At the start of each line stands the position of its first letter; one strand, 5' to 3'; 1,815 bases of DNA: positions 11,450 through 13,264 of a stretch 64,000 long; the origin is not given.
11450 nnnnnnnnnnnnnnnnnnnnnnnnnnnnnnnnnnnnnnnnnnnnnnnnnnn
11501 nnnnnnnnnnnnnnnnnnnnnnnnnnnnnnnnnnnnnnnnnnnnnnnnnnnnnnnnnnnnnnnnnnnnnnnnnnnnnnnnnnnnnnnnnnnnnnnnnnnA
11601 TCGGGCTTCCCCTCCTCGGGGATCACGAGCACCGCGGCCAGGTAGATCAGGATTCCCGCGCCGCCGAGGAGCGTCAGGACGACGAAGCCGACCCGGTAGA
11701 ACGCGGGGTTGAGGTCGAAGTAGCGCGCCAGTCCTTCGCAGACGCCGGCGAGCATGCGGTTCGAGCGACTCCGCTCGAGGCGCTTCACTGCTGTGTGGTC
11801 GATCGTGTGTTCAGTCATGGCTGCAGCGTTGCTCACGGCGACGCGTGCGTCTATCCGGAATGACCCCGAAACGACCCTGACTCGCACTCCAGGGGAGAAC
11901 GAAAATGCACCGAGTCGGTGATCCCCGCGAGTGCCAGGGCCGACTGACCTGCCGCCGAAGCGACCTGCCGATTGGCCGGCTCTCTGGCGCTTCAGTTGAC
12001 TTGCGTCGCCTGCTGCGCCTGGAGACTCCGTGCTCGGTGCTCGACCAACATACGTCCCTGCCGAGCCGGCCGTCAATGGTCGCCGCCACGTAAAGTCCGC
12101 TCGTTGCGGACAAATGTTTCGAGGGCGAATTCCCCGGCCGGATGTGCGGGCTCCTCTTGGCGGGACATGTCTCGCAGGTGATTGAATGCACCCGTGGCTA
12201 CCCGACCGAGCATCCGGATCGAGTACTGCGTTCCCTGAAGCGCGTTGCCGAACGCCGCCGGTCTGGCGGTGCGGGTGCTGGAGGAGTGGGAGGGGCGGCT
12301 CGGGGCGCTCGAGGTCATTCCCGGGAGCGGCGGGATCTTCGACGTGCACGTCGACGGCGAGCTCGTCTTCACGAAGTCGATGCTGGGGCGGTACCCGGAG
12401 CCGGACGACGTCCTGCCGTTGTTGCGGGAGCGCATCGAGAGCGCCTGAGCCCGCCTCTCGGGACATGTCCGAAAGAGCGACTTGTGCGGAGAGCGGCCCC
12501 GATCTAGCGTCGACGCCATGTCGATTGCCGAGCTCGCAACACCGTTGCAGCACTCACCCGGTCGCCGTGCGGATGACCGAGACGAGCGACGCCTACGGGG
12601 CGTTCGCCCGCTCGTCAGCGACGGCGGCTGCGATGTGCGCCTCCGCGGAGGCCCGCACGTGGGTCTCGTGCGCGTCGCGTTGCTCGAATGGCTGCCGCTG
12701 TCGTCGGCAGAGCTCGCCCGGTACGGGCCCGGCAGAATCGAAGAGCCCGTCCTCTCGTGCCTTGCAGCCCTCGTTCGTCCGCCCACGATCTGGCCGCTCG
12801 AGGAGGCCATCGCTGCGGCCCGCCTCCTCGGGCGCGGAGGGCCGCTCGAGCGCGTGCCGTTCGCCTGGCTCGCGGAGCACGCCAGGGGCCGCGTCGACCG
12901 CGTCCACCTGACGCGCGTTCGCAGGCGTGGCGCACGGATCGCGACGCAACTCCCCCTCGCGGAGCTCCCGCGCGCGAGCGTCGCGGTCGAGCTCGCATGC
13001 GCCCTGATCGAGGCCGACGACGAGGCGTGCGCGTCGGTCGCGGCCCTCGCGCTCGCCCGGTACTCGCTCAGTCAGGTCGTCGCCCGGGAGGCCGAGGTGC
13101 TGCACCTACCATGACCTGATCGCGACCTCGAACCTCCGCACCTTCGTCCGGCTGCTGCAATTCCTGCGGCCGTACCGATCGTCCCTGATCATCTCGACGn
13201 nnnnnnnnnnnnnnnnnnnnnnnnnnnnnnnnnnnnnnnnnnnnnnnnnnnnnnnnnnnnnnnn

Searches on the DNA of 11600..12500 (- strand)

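Call 10: search_rna_families(source=window, start=11600, end=12500, threshold=evalue, max_evalue=10, show_alignments=3)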
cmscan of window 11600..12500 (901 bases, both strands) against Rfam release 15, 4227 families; matches with E-value up to 10: 2.
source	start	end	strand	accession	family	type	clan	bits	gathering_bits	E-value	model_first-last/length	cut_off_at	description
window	11708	11780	+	RF02464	Ms_AS-4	Gene; sRNA;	-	25.8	50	0.1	1-82/82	no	Actinobacteria sRNA Ms_AS-4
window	11735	11788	+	RF02868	ncS037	Gene; sRNA;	-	15.9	112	5.6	1-152/152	no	Burkholderia sRNA 37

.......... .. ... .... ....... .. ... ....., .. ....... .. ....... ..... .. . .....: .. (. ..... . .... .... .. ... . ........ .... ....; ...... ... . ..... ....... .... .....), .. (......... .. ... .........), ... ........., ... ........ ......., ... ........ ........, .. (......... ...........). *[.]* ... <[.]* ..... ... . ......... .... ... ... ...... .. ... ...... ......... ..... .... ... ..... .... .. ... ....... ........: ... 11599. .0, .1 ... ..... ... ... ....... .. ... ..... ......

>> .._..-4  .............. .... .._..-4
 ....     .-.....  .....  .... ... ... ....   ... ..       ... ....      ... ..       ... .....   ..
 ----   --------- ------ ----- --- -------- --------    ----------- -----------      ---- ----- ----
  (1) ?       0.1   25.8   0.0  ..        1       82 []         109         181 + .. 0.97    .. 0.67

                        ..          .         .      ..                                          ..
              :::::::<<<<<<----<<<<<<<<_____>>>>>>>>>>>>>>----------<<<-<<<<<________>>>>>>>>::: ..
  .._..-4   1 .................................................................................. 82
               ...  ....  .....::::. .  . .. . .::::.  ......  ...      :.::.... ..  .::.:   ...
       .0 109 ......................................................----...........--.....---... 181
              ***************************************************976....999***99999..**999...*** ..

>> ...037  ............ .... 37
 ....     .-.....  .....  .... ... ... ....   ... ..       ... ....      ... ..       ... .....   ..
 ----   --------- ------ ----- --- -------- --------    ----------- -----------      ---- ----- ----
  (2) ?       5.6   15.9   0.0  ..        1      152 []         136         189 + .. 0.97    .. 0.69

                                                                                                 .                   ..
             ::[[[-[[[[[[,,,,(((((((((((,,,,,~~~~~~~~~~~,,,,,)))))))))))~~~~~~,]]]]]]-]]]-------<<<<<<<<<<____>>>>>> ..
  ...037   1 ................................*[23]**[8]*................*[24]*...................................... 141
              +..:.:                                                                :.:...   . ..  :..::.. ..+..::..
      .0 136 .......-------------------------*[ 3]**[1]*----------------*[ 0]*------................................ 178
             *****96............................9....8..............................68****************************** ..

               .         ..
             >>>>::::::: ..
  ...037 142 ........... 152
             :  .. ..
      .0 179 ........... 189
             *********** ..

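Call 52: build_rna_model(alignment_id=A5)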
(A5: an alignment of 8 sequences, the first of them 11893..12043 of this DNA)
Model R1 built from alignment A5 (8 sequences, 154 columns); structure: RNAalifold consensus.
model positions 151; base pairs 47; branch points 1; effective number of sequences 0.66; information 0.591 bits per position. Calibrated on 0.2 Mb of random sequence (short: E-values are rough).
structure used (alignment columns):
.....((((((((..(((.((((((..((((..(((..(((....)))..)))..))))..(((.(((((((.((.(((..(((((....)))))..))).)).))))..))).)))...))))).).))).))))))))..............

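Call 53: search_with_rna_model(model_id=R1, sources=[window, L001, L002, L003, L004, L005, L006, L007, L008, L009, L010, L011, L012, L013, L014, L015, L016, L017, L018, L019, L020, L021, L022, L040, L041, L043, L044, L045, L046, L047], max_evalue=1)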
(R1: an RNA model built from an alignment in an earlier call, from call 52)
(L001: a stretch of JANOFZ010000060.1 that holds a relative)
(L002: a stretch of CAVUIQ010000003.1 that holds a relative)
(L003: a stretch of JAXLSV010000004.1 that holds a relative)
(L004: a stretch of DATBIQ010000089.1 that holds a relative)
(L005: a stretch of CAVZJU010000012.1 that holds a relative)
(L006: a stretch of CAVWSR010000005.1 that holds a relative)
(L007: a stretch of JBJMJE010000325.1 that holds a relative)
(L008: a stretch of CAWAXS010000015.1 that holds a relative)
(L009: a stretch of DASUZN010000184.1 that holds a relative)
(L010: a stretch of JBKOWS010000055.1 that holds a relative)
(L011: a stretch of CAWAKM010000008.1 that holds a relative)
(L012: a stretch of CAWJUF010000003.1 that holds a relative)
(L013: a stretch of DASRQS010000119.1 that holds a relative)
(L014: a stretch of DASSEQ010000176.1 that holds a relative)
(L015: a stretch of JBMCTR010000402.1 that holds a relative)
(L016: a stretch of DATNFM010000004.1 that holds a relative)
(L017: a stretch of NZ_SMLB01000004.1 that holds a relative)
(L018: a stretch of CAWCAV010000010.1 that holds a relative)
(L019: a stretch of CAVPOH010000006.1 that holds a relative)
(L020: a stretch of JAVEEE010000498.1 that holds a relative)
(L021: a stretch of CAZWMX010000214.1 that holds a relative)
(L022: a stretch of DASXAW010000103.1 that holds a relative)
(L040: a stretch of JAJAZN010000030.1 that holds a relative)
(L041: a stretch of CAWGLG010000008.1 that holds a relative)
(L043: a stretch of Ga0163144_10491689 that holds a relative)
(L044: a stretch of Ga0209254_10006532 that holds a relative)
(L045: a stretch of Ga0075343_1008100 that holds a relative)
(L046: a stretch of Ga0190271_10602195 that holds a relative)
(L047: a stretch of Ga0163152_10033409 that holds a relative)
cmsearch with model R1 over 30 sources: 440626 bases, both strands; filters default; matches with E-value up to 1: 21.
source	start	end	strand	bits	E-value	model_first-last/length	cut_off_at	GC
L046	414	564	-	184.9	1.2e-48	1-151/151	no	0.66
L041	7159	7310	+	182.9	4.1e-48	1-151/151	no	0.66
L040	7513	7662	-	181.8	8.6e-48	1-151/151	no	0.66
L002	7516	7665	+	181.2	1.3e-47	1-151/151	no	0.65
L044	9176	9327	+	180.6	1.8e-47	1-151/151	no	0.66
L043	11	160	-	178.4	7.7e-47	1-151/151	no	0.64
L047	72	221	-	178.4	7.7e-47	1-151/151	no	0.64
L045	451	602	+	178.1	8.8e-47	1-151/151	no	0.64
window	11893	12044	-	177.9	1.1e-46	1-151/151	no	0.66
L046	386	542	+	19.6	0.0077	1-151/151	no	0.68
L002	7574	7629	-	18.3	0.018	60-115/151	no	0.7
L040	7549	7604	+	18.3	0.018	60-115/151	no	0.7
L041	7218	7273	-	18.3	0.018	60-115/151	no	0.7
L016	4713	4851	+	14.8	0.16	1-151/151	no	0.67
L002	2638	2694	-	14.8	0.17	1-151/151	no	0.67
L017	19389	19447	+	13.8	0.32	1-151/151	no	0.69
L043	47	102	+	13.3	0.45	60-115/151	no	0.68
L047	108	163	+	13.3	0.45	60-115/151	no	0.68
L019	592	655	+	13.2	0.46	1-151/151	no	0.75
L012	2117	2188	-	13.1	0.51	1-151/151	no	0.74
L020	5354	5423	-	12.5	0.73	1-151/151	no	0.76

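Call 59: search_with_rna_model(model_id=R1, sources=[L048, L049, L050, L051, L052, L053, L054, L055, L056, L057, L058, L059, L060, L061, L062, L063, L064, L065, L066, L067, L068, L069, L070, L071, L072, L073, L074, L075, L076, L077, L078, L079, L080, L081, L082, L083, L084, L085, L086, L087, L088, L089, L090, L091, L092, L093, L094, L095, L096, L097, L098, L099, L100, L101, L102, L103, L104, L105, L106, L107, L108, L109, L110, L111, L112, L113, L114, L115, L116, L117, L118, L119, L120, L121, L122, L123, L124, L125, L126, L127], max_evalue=0.01, make_alignment=true)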
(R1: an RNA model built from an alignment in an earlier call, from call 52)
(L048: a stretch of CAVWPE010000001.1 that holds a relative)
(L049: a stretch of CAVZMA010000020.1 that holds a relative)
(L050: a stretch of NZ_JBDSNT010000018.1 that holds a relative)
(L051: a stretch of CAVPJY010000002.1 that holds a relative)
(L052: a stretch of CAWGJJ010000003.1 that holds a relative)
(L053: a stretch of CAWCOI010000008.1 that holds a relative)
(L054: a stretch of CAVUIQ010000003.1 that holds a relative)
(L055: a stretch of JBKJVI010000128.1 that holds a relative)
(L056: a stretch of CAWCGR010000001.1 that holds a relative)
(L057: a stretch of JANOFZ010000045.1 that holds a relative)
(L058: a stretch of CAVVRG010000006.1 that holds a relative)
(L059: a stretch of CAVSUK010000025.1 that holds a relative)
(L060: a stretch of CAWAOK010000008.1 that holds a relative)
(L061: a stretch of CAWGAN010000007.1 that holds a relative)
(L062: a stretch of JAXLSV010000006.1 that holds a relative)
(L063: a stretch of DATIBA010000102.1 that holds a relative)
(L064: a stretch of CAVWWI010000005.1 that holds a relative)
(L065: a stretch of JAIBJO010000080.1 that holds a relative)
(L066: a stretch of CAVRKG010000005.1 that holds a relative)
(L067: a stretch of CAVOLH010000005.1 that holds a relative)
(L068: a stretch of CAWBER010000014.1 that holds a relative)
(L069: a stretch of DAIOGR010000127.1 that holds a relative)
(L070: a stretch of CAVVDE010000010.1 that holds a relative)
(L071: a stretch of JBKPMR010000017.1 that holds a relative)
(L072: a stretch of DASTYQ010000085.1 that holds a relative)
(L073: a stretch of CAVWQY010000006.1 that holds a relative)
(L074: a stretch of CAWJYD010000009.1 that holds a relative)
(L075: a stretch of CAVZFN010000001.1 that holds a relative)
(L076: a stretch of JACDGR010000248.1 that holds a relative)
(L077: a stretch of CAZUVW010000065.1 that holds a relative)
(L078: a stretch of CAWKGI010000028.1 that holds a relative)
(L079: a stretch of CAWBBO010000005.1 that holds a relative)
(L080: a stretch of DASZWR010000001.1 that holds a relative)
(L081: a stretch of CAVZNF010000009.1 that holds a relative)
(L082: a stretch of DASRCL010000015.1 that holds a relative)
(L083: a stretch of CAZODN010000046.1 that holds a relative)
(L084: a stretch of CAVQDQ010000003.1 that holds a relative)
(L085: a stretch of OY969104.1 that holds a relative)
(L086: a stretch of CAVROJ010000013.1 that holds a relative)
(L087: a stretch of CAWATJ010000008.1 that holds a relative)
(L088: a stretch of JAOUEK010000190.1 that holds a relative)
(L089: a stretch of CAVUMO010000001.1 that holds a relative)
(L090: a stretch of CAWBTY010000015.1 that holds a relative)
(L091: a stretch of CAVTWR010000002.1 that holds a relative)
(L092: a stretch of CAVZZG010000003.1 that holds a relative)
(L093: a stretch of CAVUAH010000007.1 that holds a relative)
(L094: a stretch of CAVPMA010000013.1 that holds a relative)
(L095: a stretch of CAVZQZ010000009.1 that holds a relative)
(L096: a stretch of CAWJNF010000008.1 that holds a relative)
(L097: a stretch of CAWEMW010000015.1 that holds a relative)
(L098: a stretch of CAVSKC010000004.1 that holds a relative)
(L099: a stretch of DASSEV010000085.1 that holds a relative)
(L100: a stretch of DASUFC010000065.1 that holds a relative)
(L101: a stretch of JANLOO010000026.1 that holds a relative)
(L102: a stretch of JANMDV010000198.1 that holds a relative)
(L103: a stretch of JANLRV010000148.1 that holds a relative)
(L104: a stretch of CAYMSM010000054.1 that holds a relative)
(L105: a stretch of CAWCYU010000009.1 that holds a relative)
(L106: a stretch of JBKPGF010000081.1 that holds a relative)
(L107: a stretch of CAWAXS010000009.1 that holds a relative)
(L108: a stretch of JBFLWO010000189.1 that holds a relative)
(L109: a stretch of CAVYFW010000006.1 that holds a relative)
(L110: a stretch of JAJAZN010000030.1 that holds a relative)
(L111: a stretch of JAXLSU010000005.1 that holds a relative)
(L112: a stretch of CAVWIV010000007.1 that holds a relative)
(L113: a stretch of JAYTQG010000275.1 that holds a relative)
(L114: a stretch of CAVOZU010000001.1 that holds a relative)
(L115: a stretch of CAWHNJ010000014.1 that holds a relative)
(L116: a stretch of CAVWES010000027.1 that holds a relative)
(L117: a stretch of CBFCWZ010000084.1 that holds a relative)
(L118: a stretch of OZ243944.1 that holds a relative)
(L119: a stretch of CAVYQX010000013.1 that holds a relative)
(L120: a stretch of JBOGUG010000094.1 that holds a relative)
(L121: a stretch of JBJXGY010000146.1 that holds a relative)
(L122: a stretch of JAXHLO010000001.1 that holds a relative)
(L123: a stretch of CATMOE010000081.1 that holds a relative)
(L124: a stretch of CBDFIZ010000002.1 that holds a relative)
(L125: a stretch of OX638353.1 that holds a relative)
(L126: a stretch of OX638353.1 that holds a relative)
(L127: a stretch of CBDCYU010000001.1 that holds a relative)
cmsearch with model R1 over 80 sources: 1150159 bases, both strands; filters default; matches with E-value up to 0.01: 10.
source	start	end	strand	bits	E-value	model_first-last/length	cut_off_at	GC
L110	7702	7851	-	181.8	2.3e-47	1-151/151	no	0.66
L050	7701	7851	-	181.4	2.8e-47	1-151/151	no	0.64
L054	7703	7852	-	181.2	3.3e-47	1-151/151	no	0.65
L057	716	866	-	180.7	4.4e-47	1-151/151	no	0.65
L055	1369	1518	-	179.2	1.2e-46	1-151/151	no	0.65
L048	7703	7853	-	162.4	5.2e-42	1-151/151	no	0.67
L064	8994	9115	+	31.7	9e-06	1-151/151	no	0.61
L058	289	406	+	31.1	1.3e-05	1-151/151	no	0.64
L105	13556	13674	+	30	2.7e-05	1-151/151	no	0.64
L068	8670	8791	+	25.1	0.00062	1-151/151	no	0.66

Alignment A6: 10 matches aligned to the model, 183 columns, each read 5' to 3' on its own strand. Consensus structure (alignment columns), stored with it:
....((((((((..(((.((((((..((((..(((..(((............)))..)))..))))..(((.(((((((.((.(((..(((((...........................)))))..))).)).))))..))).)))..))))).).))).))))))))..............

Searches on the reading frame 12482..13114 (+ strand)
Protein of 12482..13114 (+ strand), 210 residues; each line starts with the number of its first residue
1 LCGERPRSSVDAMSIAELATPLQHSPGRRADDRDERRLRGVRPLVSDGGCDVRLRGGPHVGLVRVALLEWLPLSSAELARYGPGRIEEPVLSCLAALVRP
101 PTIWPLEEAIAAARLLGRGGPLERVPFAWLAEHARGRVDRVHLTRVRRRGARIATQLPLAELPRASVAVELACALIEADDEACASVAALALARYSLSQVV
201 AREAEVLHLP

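Call 8: search_protein_families(library=pfam, max_evalue=0.01, proteins=[window:12482-13114:+])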
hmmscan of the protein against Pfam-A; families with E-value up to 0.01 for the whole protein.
window:12482-13114:+ (210 aa): 0 families

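Call 68: search_protein_families(library=ncbifam, max_evalue=0.00001, proteins=[window:12482-13114:+])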
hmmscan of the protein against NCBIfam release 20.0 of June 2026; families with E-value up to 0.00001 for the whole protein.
window:12482-13114:+ (210 aa): 0 families

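Call 79: find_homologous_proteins(query=window:12482-13114:+, max_evalue=0.001)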
Query window:12482-13114:+ (210 aa): 15 proteins with E <= 0.001 among 8000 candidates.
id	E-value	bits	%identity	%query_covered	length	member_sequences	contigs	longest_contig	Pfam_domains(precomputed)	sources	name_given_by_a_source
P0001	1.8e-85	304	99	72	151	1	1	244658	-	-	-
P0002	1.8e-84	301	79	94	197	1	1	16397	-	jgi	jgi:hypothetical protein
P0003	3.8e-79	283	75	94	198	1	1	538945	-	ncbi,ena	-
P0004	7.9e-77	276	74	94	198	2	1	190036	-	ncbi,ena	-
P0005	4.2e-69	251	70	94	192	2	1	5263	-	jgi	jgi:hypothetical protein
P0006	1.7e-67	245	69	94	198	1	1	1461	-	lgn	-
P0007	1.2e-59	220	62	94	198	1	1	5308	-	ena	-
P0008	8.2e-54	201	57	94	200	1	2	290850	-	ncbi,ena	-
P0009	1.7e-41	160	51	93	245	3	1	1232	-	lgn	-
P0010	2.5e-40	157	61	70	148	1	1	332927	-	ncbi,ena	-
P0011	2.5e-39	153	51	90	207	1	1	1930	-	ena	-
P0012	1.4e-31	128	46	94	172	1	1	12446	-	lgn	-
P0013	1.8e-26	111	48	80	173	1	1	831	-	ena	-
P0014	1.0e-21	96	46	84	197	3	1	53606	-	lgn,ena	-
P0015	8.2e-11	60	57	32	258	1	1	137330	-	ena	-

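Call 88: predict_structure(alignment_id=A9)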
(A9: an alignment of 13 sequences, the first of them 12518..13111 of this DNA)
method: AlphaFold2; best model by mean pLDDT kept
length: 198 residues; sequences in the alignment: 13
mean_pLDDT: 76.0   pTM: 0.72
mean pLDDT of the five models: 76.0, 74.9, 73.8, 72.2, 65.3
residues with pLDDT >= 90: 53; 70-90: 80; 50-70: 44; < 50: 21
segments of 3 or more residues with pLDDT < 50: 1-19
pLDDT, mean of each block of 10 residues (from residue 1): 34 44 55 59 67 79 79 68 87 89 70 81 93 95 88 89 95 95 85 66
secondary structure, 60 per line:
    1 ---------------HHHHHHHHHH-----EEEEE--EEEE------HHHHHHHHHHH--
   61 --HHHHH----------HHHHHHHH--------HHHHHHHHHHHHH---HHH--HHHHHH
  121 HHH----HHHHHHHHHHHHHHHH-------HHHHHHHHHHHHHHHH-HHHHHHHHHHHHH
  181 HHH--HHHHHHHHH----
elements in order: H16-25 E31-35 E38-41 H48-58 H63-67 H78-85 H94-106 H115-123 H128-143 H151-166 H168-183 H186-194

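Call 90: fold_search(model_id=the predicted structure, library=pdb)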
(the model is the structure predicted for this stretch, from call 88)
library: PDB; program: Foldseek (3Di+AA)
matches with E <= 10: 171; with E <= 0.001: 0
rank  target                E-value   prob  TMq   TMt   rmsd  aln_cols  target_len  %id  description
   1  5h78_A                6.3e-01  0.09  0.16  0.17  16.5       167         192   16  Crystal structure of the PKA-DHR14 fusion protein (released 2017-06-28)
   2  8tn1_A                7.8e-01  0.09  0.18  0.23  14.9       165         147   18  De novo designed protein binds poly ADP ribose polymerase inhibitors (PARPi) - apo (released 2024-04-24)
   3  5cwj                  7.8e-01  0.09  0.19  0.22  17.8       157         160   22  Crystal structure of de novo designed helical repeat protein DHR49 (released 2015-12-16)
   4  6xr2_E                8.7e-01  0.06  0.16  0.17  16.5       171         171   19  Computationally designed right-handed alpha/alpha homotrimeric toroid with 3 repeats per subunit (released 2021-07-14)
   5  5cmy_B                9.7e-01  0.07  0.16  0.21  17.2       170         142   14  Crystal structure of yeast Ent5 N-terminal domain-native (released 2016-07-20)
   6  6az6_B                1.1e+00  0.06  0.16  0.15  16.2       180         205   16  Streptococcus agalactiae GntR (released 2017-12-20)
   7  8ver_B                1.3e+00  0.08  0.18  0.13  17.5       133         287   14  Structure of YicC endoribonuclease (released 2024-09-04)
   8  8ejy                  1.3e+00  0.07  0.20  0.14  19.4       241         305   16  [4+2] Aza-Cyclase F293A variant (released 2022-11-23)
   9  5oql_A                1.3e+00  0.06  0.16  0.05  17.6       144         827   14  Cryo-EM structure of the 90S pre-ribosome from Chaetomium thermophilum (released 2017-10-11)
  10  6lqr_B1               1.5e+00  0.06  0.15  0.06  17.2       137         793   14  Cryo-EM structure of 90S small subunit preribosomes in transition states (State C) (released 2020-09-16)
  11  8f6k_B                1.5e+00  0.03  0.14  0.11  16.3       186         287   12  Cryo-EM structure of a Zinc-loaded H263A/D287A mutant of the YiiP-Fab complex (released 2023-02-08)
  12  8fbk                  1.6e+00  0.11  0.23  0.21  13.1       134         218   19  Improving the secretion of designed protein assemblies through negative design of cryptic transmembrane domains (released 2023-03-22)
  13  9n6z_LO               1.6e+00  0.06  0.15  0.06  15.3       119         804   14  SSU processome maturation and disassembly, State D (released 2025-11-05)
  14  9n73_LO               1.6e+00  0.05  0.13  0.06  17.9       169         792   13  SSU processome maturation and disassembly, State G (released 2025-10-29)
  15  1xkp_A                1.6e+00  0.08  0.18  0.16  19.4       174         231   14  Crystal structure of the virulence factor YopN in complex with its heterodimeric chaperone SycN-YscB (released 2005-03-22)
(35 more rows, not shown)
